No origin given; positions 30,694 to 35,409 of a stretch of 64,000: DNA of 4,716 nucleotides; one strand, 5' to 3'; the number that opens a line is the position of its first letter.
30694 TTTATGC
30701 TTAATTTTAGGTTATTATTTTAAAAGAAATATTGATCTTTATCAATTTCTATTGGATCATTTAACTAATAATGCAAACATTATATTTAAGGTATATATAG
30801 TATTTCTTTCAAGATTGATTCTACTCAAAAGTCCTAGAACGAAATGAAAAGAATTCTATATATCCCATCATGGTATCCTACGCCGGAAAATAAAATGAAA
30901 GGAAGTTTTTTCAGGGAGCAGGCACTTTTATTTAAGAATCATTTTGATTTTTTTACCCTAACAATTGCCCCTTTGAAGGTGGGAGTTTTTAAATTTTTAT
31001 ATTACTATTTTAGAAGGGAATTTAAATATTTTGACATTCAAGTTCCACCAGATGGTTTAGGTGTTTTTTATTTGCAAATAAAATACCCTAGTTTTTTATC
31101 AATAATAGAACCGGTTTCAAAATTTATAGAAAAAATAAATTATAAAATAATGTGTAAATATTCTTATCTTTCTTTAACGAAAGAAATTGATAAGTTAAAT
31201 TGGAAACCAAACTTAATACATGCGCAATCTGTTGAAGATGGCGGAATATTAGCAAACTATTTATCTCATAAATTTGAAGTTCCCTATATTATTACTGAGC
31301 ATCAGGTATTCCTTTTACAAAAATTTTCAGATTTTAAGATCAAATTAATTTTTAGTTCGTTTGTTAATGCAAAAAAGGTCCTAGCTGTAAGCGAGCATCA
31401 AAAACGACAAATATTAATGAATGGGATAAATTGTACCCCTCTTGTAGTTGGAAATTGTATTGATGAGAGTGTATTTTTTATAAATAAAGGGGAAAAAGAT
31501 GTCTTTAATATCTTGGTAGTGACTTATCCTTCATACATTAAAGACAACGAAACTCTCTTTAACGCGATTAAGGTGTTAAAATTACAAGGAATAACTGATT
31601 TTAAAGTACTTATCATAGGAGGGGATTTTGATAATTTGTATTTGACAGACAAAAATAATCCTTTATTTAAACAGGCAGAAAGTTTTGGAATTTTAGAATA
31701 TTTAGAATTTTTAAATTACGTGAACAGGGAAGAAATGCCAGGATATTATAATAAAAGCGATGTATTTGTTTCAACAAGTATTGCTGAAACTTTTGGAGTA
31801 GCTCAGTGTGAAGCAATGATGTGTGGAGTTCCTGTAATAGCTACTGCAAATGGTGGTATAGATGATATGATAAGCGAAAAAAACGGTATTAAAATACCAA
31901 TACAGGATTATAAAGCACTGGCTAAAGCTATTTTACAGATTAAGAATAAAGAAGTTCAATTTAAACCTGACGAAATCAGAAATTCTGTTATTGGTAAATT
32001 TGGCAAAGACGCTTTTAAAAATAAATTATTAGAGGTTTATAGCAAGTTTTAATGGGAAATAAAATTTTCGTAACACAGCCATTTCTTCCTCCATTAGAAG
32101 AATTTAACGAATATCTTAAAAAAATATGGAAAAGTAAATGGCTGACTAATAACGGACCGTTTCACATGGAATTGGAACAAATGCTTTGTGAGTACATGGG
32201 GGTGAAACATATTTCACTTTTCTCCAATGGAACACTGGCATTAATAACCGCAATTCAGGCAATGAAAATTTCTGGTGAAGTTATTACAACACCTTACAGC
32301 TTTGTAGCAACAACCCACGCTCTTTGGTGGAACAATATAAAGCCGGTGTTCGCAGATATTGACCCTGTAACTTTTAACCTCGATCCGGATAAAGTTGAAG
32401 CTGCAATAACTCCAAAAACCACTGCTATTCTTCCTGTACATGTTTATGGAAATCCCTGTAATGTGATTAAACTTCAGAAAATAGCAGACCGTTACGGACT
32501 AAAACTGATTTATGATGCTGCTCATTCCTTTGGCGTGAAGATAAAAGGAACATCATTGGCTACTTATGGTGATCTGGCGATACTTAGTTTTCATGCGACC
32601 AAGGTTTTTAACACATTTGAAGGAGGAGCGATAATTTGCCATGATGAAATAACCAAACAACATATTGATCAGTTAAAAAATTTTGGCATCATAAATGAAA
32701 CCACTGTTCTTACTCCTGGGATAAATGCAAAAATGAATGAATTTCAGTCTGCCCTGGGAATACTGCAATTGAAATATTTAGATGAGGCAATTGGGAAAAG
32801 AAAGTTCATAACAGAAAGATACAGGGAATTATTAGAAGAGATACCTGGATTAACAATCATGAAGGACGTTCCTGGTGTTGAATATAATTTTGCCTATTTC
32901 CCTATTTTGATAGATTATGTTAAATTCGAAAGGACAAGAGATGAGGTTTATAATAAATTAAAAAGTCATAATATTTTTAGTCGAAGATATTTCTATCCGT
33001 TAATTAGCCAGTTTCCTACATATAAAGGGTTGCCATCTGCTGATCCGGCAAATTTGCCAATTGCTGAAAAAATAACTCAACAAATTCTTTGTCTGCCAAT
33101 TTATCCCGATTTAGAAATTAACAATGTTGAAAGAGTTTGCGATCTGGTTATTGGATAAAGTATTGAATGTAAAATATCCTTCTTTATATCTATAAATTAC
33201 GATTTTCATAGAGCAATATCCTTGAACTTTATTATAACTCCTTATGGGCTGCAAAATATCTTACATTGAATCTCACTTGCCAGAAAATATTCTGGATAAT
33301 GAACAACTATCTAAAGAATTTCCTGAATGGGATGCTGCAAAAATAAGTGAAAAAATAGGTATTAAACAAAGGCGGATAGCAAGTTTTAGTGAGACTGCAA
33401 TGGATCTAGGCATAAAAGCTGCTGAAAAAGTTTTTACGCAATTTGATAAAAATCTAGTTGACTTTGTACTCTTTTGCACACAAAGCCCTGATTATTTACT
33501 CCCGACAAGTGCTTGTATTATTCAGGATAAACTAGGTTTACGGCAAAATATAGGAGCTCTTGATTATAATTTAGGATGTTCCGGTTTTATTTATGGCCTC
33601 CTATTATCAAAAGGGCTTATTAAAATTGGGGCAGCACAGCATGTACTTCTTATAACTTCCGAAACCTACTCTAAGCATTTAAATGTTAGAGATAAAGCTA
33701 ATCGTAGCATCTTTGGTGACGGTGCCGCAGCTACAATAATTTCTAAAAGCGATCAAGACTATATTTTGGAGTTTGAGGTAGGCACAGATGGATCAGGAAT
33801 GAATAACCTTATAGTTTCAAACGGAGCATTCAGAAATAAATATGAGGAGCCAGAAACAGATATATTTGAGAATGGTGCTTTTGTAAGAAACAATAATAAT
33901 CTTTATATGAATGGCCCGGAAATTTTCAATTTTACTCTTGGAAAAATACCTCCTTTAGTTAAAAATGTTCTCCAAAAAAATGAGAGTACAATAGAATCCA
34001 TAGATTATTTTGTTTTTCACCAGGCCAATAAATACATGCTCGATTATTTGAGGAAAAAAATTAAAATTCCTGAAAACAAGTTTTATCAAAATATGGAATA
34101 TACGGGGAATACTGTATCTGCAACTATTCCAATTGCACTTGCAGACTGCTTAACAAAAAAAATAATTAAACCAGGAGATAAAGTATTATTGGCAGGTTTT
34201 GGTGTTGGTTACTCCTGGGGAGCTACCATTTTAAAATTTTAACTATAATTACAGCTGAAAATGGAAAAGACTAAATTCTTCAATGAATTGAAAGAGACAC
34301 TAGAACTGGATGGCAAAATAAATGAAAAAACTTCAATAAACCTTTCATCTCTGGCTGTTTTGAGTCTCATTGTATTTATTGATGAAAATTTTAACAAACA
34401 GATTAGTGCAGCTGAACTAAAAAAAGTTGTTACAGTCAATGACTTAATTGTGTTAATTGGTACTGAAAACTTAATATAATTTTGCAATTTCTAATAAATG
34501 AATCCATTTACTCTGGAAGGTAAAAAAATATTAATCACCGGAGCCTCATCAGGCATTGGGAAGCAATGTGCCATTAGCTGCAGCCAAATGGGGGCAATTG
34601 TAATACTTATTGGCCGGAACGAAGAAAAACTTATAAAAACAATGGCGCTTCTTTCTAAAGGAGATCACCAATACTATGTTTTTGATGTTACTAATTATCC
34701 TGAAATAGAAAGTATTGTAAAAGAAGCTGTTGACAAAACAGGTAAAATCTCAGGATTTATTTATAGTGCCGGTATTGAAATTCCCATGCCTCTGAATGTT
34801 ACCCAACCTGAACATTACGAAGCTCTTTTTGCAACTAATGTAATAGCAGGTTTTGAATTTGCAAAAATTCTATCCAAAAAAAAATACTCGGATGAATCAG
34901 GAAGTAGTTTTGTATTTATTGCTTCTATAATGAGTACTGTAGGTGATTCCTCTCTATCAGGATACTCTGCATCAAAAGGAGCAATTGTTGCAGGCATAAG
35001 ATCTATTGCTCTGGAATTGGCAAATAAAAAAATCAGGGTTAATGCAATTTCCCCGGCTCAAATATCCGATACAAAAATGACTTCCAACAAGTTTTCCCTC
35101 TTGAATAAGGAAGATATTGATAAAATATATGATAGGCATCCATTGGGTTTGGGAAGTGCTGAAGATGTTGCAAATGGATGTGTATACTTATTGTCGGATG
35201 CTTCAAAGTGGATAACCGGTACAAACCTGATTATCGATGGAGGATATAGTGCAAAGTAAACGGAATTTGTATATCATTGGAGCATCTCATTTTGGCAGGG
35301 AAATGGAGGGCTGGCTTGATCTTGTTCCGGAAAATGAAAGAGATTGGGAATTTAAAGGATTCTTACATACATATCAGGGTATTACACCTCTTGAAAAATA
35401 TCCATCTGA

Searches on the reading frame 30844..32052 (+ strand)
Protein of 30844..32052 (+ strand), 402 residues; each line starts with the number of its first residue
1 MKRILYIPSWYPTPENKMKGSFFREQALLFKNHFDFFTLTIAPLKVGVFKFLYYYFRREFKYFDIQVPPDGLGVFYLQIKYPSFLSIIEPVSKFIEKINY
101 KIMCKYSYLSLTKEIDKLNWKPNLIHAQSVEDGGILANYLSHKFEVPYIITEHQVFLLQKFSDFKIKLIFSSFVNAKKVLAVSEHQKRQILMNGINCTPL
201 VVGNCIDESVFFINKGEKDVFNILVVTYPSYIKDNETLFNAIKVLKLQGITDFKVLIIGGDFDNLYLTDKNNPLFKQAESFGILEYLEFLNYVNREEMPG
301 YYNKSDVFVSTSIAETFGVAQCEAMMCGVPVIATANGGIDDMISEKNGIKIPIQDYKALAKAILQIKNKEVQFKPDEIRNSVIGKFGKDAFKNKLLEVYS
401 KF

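Call 73: search_protein_families(library=pfam, proteins=[window:30844-32052:+], max_evalue=0.00001)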
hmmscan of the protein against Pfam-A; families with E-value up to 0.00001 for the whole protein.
window:30844-32052:+ (402 aa): 4 families
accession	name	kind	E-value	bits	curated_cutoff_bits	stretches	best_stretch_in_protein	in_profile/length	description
PF00534.26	Glycos_transf_1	-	5.5e-26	91.6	26.4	1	226-370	21-159/172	Glycosyl transferases group 1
PF13692.12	Glyco_trans_1_4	-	2e-22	80.4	27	1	231-366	13-139/142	Glycosyl transferases group 1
PF13439.12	Glyco_transf_4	-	3.8e-08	34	28.5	1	106-208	59-168/170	Glycosyltransferase Family 4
PF20706.3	GT4-conflict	-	2.5e-07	30.5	26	1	294-347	271-324/385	Family 4 Glycosyltransferase in conflict systems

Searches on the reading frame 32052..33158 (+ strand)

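Call 73: search_protein_families(library=pfam, proteins=[window:32052-33158:+], max_evalue=0.00001)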
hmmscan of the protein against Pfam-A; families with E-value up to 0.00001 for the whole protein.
window:32052-33158:+ (368 aa): 1 family
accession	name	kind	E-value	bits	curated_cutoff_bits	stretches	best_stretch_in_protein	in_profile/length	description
PF01041.23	DegT_DnrJ_EryC1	-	1.6e-104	350.5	19.8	1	16-366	5-359/360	DegT/DnrJ/EryC1/StrS aminotransferase family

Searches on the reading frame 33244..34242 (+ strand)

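Call 73: search_protein_families(library=pfam, proteins=[window:33244-34242:+], max_evalue=0.00001)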
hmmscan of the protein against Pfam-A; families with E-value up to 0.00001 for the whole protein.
window:33244-34242:+ (332 aa): 3 families
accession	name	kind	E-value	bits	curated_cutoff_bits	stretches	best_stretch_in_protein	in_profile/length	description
PF08541.16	ACP_syn_III_C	-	2e-31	108.5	26.6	1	243-331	1-89/90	3-Oxoacyl-[acyl-carrier-protein (ACP)] synthase III C terminal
PF08545.16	ACP_syn_III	-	2.9e-22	78.8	24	1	106-183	1-80/80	3-Oxoacyl-[acyl-carrier-protein (ACP)] synthase III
PF00195.25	Chal_sti_synt_N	-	2.3e-08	34.2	27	1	39-167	87-222/225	Chalcone and stilbene synthases, N-terminal domain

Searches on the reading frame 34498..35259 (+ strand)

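Call 74: search_protein_families(library=pfam, proteins=[window:34498-35259:+], max_evalue=1e-8)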
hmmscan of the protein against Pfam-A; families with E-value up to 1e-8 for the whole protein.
window:34498-35259:+ (253 aa): 3 families
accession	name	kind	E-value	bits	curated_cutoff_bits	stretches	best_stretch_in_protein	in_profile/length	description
PF13561.12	adh_short_C2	-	1.3e-46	159.5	27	1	15-251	1-236/236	Enoyl-(Acyl carrier protein) reductase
PF00106.31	adh_short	-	4.9e-39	134.3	26.6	1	9-198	1-190/195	short chain dehydrogenase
PF08659.16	KR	-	3.7e-10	40.5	22.6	1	11-160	3-153/180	KR domain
